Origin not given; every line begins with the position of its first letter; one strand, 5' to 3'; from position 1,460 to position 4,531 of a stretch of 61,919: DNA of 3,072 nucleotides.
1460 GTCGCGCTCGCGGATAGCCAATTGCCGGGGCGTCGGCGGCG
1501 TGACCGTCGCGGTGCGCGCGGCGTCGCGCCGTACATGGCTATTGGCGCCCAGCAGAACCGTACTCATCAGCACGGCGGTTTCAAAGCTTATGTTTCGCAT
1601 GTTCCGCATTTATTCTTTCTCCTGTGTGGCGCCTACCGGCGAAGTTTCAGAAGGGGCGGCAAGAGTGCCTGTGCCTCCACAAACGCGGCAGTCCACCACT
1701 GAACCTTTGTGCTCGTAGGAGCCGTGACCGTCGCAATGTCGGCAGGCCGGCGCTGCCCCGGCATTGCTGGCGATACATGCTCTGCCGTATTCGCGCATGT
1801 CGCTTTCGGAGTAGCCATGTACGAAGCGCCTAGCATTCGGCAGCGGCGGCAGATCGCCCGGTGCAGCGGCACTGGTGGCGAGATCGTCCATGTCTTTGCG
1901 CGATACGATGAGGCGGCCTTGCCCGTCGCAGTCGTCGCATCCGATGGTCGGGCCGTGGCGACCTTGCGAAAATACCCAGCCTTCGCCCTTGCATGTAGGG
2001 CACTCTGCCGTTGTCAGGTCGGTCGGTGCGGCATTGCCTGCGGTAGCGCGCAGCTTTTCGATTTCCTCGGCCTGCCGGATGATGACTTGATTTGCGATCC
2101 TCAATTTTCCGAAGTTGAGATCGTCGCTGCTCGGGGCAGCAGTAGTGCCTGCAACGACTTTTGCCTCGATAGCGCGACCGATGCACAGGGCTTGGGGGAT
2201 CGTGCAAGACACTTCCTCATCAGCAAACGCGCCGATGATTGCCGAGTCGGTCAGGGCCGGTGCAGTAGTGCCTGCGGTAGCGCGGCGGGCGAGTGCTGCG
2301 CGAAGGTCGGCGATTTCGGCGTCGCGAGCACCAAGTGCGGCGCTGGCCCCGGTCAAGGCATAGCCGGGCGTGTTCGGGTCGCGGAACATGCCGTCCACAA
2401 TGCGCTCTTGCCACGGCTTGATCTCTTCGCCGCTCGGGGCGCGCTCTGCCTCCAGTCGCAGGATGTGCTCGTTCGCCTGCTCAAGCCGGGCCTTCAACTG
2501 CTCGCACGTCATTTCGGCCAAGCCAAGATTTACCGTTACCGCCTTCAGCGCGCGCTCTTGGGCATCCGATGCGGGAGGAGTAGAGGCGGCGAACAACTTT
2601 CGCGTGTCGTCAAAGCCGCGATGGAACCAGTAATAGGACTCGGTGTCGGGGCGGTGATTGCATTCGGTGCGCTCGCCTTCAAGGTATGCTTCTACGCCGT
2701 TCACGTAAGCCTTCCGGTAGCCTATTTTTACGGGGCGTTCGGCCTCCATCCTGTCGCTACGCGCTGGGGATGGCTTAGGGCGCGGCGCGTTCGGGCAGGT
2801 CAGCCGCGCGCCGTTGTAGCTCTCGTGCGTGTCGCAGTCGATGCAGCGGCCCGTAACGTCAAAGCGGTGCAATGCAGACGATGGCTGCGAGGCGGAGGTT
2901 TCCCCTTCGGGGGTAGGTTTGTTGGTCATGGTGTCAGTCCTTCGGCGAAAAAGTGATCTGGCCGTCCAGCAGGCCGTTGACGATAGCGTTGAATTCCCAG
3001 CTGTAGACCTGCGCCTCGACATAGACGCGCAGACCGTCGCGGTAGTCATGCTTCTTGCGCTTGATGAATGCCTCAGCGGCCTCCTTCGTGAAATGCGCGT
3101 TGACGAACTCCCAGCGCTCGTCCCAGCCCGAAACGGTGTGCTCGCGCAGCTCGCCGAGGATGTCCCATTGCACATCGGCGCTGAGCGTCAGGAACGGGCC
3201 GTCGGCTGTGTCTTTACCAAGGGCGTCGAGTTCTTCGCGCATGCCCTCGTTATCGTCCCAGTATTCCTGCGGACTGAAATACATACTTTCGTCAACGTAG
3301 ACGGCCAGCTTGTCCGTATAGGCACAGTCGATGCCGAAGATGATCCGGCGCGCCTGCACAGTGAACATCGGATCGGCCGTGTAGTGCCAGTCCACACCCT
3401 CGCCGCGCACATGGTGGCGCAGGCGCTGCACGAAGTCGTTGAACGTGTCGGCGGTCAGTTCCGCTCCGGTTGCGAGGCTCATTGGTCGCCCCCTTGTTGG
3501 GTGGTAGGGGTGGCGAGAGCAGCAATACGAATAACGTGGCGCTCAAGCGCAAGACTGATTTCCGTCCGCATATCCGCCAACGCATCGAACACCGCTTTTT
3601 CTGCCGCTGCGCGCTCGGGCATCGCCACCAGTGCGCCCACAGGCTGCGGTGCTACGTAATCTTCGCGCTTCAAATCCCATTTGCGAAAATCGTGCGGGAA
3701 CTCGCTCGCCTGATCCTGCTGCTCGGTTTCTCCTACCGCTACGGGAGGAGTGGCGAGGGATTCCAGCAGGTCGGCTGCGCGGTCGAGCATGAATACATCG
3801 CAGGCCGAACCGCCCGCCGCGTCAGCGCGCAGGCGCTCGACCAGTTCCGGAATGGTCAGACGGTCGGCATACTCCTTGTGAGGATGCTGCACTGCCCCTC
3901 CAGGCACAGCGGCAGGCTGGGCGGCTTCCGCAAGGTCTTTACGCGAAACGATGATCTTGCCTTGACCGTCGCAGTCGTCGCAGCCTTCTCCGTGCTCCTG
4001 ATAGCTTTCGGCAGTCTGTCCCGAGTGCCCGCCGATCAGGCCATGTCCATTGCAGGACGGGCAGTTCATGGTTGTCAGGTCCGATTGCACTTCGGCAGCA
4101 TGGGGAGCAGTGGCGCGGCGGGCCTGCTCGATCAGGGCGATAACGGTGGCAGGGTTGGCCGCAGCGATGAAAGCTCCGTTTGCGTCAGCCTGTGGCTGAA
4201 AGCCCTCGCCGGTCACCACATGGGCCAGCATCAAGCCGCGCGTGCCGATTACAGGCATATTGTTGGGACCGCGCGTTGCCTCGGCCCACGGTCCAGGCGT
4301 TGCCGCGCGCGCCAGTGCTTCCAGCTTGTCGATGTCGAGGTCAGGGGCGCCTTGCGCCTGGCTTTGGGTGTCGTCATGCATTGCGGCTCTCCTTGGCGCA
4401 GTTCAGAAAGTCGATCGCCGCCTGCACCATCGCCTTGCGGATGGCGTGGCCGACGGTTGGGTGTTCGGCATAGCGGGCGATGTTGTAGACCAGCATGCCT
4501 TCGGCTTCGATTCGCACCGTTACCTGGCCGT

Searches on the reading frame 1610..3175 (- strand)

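Call 21: search_protein_families(library=phrogs, proteins=[window:1610-3175:-], max_evalue=0.00001)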
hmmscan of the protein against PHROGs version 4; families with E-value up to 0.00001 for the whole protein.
window:1610-3175:- (521 aa): 1 family
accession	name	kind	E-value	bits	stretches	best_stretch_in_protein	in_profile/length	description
phrog_37414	-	unknown function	8.4e-07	29.9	0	389-423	97-128/204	-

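Call 68: search_protein_families(library=pfam, proteins=[window:1610-3175:-], max_evalue=0.01)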
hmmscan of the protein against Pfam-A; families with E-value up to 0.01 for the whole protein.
window:1610-3175:- (521 aa): 1 family
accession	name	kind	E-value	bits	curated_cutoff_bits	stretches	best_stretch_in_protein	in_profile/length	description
PF00684.25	DnaJ_CXXCXGXG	-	1.1e-06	29.2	32.7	1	386-423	12-54/65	DnaJ central domain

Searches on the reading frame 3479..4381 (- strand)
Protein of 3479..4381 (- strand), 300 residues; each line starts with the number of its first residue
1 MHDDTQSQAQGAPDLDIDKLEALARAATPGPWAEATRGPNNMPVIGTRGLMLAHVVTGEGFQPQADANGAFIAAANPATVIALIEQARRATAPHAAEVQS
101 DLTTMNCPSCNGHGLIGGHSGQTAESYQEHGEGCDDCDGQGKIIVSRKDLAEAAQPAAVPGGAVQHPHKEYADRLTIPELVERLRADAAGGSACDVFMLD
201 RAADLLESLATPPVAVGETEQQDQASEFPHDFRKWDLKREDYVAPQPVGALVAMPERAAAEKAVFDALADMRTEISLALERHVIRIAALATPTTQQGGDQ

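Call 21: search_protein_families(library=phrogs, proteins=[window:3479-4381:-], max_evalue=0.00001)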
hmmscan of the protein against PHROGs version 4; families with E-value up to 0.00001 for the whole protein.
window:3479-4381:- (300 aa): 5 families
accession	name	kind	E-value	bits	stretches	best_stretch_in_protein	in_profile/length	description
phrog_4029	-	unknown function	1.3e-08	36.3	1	16-96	3-64/144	-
phrog_1667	-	unknown function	1.5e-08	36.2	1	15-91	4-71/133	-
phrog_250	-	unknown function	5.3e-07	30.1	1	20-83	80-127/367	-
phrog_5585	-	unknown function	1.7e-06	29.3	1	15-91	4-81/125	-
phrog_1138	-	unknown function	2.6e-06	28.5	1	17-92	5-69/228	-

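Call 68: search_protein_families(library=pfam, proteins=[window:3479-4381:-], max_evalue=0.01)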
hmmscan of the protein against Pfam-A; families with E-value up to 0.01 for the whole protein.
window:3479-4381:- (300 aa): 4 families
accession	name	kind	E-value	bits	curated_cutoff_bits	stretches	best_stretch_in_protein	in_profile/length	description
PF00684.25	DnaJ_CXXCXGXG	-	8.6e-05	23.2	32.7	1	103-145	14-55/65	DnaJ central domain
PF19730.4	DUF6221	-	0.00039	21.5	27.6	1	18-112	13-97/122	Family of unknown function (DUF6221)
PF15777.11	Anti-TRAP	-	0.00053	20.4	32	1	102-123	28-49/59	Tryptophan RNA-binding attenuator protein inhibitory protein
PF13935.11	Ead_Ea22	-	0.0089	17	27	0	23-86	11-75/139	Ead/Ea22-like protein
